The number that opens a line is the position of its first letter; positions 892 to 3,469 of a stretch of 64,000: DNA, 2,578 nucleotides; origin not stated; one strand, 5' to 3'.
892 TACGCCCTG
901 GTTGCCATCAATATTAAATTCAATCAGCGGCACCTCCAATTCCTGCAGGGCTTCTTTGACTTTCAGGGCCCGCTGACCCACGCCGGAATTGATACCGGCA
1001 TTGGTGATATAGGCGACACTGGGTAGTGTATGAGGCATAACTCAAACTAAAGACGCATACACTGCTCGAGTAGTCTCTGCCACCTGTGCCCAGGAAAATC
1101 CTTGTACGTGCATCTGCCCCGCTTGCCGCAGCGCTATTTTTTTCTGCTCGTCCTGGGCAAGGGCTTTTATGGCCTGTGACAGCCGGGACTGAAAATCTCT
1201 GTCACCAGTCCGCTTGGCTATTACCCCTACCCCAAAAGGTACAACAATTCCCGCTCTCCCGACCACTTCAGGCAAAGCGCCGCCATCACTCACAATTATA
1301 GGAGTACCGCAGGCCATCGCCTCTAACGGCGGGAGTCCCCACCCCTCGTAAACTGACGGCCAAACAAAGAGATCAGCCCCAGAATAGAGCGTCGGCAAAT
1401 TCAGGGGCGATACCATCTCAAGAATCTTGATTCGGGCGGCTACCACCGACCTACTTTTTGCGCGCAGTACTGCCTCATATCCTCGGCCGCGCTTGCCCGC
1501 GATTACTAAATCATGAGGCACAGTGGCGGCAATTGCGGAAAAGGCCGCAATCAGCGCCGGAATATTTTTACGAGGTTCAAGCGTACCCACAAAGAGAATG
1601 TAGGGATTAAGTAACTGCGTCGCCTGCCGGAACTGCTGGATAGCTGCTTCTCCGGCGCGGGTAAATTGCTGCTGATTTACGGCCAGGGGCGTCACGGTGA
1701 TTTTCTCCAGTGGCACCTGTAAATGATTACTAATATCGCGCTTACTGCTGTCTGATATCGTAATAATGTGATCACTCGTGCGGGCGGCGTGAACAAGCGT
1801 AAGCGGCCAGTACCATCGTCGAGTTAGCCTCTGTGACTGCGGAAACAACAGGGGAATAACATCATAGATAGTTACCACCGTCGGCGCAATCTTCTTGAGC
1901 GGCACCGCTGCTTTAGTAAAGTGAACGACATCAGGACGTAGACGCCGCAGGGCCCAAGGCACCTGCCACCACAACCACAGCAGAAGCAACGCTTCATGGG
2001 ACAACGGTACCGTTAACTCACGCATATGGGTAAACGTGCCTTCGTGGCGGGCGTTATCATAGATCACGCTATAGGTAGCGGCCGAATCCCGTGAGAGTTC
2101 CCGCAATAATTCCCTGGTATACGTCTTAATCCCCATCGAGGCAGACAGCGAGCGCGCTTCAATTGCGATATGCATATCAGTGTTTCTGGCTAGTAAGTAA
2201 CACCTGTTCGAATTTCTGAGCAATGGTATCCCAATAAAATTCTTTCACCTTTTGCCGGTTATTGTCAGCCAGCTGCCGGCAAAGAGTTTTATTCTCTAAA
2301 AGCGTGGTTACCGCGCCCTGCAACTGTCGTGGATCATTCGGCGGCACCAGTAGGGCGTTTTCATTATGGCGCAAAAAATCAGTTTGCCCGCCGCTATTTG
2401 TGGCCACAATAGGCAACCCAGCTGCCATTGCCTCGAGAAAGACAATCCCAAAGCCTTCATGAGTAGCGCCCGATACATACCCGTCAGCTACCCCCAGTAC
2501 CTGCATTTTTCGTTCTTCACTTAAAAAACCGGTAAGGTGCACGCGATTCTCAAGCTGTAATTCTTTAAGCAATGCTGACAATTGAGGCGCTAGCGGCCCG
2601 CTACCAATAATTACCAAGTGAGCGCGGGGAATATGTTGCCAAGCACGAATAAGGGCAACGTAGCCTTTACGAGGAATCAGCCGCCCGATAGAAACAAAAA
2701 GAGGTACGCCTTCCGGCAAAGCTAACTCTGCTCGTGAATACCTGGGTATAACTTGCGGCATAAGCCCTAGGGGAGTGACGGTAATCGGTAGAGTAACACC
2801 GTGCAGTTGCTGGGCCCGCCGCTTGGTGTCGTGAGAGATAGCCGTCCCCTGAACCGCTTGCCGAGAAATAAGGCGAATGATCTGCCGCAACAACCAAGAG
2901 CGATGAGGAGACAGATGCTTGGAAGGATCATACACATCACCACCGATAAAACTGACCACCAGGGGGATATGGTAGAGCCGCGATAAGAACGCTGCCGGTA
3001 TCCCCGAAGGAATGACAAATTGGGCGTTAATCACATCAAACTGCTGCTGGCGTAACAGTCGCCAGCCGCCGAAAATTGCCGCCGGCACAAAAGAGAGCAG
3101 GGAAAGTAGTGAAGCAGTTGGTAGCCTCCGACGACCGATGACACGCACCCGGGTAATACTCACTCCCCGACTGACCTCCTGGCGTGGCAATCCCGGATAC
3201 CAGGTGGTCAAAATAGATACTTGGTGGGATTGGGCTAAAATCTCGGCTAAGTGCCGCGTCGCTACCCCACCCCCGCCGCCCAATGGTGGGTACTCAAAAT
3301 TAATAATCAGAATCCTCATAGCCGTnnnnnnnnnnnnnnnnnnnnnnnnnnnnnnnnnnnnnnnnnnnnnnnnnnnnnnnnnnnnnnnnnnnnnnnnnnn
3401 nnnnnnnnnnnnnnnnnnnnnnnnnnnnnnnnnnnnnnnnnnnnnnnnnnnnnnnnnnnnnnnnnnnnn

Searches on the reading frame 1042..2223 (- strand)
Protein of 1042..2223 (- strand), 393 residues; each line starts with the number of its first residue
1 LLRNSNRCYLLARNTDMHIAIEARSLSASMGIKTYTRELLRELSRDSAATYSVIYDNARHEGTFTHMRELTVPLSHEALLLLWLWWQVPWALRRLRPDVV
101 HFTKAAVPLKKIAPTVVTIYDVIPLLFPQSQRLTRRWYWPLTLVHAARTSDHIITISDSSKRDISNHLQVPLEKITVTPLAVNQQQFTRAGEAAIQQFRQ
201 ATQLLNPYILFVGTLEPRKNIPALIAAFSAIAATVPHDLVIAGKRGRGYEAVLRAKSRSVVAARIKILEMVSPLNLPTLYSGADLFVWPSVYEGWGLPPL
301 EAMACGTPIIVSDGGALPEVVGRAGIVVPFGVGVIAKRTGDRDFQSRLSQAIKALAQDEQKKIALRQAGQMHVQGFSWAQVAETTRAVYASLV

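Call 56: search_protein_families(library=pfam, proteins=[window:1042-2223:-])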
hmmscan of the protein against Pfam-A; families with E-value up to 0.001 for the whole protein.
window:1042-2223:- (393 aa): 6 families
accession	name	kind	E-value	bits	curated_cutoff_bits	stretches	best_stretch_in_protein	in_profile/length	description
PF00534.26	Glycos_transf_1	-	3.2e-26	92.3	26.4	1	206-350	15-154/172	Glycosyl transferases group 1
PF13692.12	Glyco_trans_1_4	-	1.2e-25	90.9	27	1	207-330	2-126/142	Glycosyl transferases group 1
PF13439.12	Glyco_transf_4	-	4.5e-16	59.8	28.5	1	31-183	3-167/170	Glycosyltransferase Family 4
PF20706.3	GT4-conflict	-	2.3e-11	43.7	26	1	199-383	190-383/385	Family 4 Glycosyltransferase in conflict systems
PF13579.12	Glyco_trans_4_4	-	9e-08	33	29.7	1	31-180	2-157/158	Glycosyl transferase 4-like domain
PF13524.12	Glyco_trans_1_2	-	0.00016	22.1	25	1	237-384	15-141/144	Glycosyl transferase-like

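Call 72: find_encoding_contigs(protein=window:1042-2223:-, flank=10000, max_places=5)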
Protein window:1042-2223:- (393 aa): no gene with exactly this product is on record in the collection.

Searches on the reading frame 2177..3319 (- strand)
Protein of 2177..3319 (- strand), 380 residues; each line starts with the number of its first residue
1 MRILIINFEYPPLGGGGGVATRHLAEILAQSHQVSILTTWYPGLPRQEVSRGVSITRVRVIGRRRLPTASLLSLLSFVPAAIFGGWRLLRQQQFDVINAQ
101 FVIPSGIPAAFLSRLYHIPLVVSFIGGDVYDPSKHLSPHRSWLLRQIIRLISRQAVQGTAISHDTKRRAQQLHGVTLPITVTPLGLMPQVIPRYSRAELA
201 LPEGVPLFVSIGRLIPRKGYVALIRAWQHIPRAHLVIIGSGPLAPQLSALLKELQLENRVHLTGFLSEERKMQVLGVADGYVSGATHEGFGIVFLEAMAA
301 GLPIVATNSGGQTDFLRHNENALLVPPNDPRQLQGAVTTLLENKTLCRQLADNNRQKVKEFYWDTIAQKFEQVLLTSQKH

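Call 56: search_protein_families(library=pfam, proteins=[window:2177-3319:-])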
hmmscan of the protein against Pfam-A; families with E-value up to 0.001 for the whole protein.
window:2177-3319:- (380 aa): 7 families
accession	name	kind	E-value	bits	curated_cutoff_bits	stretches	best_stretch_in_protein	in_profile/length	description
PF00534.26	Glycos_transf_1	-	2.3e-40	138.3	26.4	1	196-356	6-171/172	Glycosyl transferases group 1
PF13692.12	Glyco_trans_1_4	-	5.5e-32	111.4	27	1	206-343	2-142/142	Glycosyl transferases group 1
PF13579.12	Glyco_trans_4_4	-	4e-19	69.9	29.7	1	15-185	1-158/158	Glycosyl transferase 4-like domain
PF13439.12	Glyco_transf_4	-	8.5e-17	62.1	28.5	1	15-185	2-165/170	Glycosyltransferase Family 4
PF20706.3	GT4-conflict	-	1.2e-10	41.3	26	1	158-369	154-384/385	Family 4 Glycosyltransferase in conflict systems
PF13524.12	Glyco_trans_1_2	-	2.3e-07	31.3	25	1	223-371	5-143/144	Glycosyl transferase-like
PF13477.12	Glyco_trans_4_2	-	3.8e-05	24.3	23.4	1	28-153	20-130/139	Glycosyl transferase 4-like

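Call 74: find_encoding_contigs(protein=window:2177-3319:-, flank=10000, max_places=5)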
Protein window:2177-3319:- (380 aa): 1 contig read that carries it; 1 place shown.
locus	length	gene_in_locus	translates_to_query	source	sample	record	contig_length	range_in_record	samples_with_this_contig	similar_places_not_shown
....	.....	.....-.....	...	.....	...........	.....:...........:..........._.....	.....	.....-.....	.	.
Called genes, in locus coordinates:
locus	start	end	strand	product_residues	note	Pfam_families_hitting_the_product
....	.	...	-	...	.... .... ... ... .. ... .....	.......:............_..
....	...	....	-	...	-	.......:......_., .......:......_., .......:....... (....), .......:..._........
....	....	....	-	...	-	-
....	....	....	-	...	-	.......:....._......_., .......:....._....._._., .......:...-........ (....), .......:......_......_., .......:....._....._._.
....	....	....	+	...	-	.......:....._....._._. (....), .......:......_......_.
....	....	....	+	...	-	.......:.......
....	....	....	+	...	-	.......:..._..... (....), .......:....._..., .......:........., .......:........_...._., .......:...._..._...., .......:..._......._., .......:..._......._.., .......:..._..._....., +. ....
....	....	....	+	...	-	-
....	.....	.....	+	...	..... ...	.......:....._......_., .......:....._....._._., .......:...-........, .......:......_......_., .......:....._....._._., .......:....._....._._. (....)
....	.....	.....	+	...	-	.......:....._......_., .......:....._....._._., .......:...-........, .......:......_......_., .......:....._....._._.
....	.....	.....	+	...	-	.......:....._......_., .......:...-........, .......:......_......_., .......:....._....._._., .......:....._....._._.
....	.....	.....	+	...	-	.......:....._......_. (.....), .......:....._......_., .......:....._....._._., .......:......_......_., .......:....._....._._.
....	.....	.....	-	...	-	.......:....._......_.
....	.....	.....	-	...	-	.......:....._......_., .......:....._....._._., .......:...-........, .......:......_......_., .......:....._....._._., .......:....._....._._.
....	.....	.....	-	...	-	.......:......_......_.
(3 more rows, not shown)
